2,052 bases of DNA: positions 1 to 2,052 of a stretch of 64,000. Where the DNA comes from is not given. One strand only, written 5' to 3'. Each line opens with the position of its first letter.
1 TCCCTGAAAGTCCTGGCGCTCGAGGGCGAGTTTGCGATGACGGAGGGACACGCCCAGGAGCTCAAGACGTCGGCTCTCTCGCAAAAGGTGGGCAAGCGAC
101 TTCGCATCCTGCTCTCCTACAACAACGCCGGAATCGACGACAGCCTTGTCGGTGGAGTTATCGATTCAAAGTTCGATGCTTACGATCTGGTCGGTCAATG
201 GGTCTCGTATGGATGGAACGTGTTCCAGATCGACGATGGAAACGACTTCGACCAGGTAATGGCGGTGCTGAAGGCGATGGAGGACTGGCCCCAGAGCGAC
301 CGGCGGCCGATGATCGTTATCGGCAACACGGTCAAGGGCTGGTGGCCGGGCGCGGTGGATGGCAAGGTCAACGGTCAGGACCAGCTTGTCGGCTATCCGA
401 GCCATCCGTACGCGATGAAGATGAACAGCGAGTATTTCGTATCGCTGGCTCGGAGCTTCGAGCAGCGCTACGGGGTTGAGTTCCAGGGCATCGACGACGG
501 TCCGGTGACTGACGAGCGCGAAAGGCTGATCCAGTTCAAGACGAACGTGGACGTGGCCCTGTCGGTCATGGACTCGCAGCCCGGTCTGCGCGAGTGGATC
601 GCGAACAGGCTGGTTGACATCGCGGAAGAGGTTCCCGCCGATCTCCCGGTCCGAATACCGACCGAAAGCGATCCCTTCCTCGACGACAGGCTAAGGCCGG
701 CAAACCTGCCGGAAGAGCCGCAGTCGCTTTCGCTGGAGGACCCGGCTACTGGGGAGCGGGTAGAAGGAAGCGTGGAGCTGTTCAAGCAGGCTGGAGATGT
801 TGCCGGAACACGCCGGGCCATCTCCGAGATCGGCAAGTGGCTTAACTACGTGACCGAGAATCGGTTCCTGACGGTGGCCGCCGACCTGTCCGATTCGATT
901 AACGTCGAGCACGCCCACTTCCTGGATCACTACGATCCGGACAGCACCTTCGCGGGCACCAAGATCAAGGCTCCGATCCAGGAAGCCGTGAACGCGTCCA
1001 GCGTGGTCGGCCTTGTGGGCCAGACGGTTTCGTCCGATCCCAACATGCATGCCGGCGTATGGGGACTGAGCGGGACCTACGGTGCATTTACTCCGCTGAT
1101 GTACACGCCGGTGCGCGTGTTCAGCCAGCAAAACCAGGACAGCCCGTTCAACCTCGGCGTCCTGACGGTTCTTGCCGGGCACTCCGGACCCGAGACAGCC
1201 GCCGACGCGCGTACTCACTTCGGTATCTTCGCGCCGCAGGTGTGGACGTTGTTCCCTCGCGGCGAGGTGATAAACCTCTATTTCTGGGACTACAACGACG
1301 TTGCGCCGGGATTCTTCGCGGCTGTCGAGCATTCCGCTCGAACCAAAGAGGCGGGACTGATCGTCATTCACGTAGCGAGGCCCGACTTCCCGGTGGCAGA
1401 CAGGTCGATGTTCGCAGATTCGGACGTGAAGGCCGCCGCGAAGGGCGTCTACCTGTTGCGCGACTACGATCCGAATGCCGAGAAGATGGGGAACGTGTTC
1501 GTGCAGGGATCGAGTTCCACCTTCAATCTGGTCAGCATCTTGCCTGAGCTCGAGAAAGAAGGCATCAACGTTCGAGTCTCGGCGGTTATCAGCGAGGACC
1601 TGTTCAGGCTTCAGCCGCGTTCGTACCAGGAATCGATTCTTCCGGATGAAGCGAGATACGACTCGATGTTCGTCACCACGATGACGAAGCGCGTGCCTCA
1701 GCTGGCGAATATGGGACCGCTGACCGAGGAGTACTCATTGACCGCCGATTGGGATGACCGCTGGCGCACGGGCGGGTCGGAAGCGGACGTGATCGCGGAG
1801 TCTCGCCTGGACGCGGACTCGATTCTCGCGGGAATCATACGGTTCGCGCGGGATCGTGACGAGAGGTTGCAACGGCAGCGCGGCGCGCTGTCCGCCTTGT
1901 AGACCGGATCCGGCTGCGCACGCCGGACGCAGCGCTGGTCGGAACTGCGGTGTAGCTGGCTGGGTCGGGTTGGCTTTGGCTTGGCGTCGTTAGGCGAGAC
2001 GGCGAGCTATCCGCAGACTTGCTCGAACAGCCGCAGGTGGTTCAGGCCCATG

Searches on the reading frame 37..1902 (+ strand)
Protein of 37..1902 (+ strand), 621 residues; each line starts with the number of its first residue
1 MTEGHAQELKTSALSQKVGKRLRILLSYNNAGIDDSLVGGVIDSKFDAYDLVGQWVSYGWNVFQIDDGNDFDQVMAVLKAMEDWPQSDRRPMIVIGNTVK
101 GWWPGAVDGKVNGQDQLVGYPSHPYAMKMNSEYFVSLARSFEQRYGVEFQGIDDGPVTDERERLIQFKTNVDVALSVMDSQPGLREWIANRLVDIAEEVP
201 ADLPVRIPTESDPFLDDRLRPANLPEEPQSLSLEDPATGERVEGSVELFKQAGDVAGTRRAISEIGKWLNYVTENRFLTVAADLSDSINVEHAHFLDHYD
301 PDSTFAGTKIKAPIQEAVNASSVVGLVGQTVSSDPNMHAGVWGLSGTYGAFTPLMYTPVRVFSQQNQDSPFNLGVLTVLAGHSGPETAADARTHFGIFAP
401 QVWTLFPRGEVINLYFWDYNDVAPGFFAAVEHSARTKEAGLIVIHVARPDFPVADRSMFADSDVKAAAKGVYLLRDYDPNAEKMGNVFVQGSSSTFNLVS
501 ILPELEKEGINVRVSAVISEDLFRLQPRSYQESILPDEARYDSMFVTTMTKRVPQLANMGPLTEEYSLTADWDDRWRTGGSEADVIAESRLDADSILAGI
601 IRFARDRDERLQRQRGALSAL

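Call 42: search_protein_families(library=pfam, alignment_id=A2, max_evalue=0.00001)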
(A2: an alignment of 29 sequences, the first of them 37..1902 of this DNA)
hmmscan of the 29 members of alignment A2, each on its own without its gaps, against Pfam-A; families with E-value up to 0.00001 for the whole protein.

A. member 1, window:37-1902:+ (621 aa): 0 families

B. families by the number of members that match (of 29 scanned): 56 families (the first 25 are shown)
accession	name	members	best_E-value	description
PF13561.12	adh_short_C2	2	1.5e-66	Enoyl-(Acyl carrier protein) reductase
PF00106.31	adh_short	2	8.3e-60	short chain dehydrogenase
PF03023.19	MurJ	2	1e-59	Lipid II flippase MurJ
PF00528.27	BPD_transp_1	2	1.1e-39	Binding-protein-dependent transport system inner membrane component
PF00549.24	Ligase_CoA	2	5.5e-26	CoA-ligase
PF13440.11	Polysacc_synt_3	2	1.4e-17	Polysaccharide biosynthesis protein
PF08659.16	KR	2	8.3e-14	KR domain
PF00330.25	Aconitase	1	1.8e-136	Aconitase family (aconitate hydratase)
PF00180.25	Iso_dh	1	7.6e-105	Isocitrate/isopropylmalate dehydrogenase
PF01244.27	Peptidase_M19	1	9.6e-88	Membrane dipeptidase (Peptidase family M19)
PF00291.31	PALP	1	3.3e-74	Pyridoxal-phosphate dependent enzyme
PF00005.33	ABC_tran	1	1.6e-65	ABC transporter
PF00687.26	Ribosomal_L1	1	2.7e-65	Ribosomal protein L1p/L10e family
PF00496.27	SBP_bac_5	1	2.9e-65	Bacterial extracellular solute-binding proteins, family 5 Middle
PF08442.15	ATP-grasp_2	1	1.9e-62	ATP-grasp domain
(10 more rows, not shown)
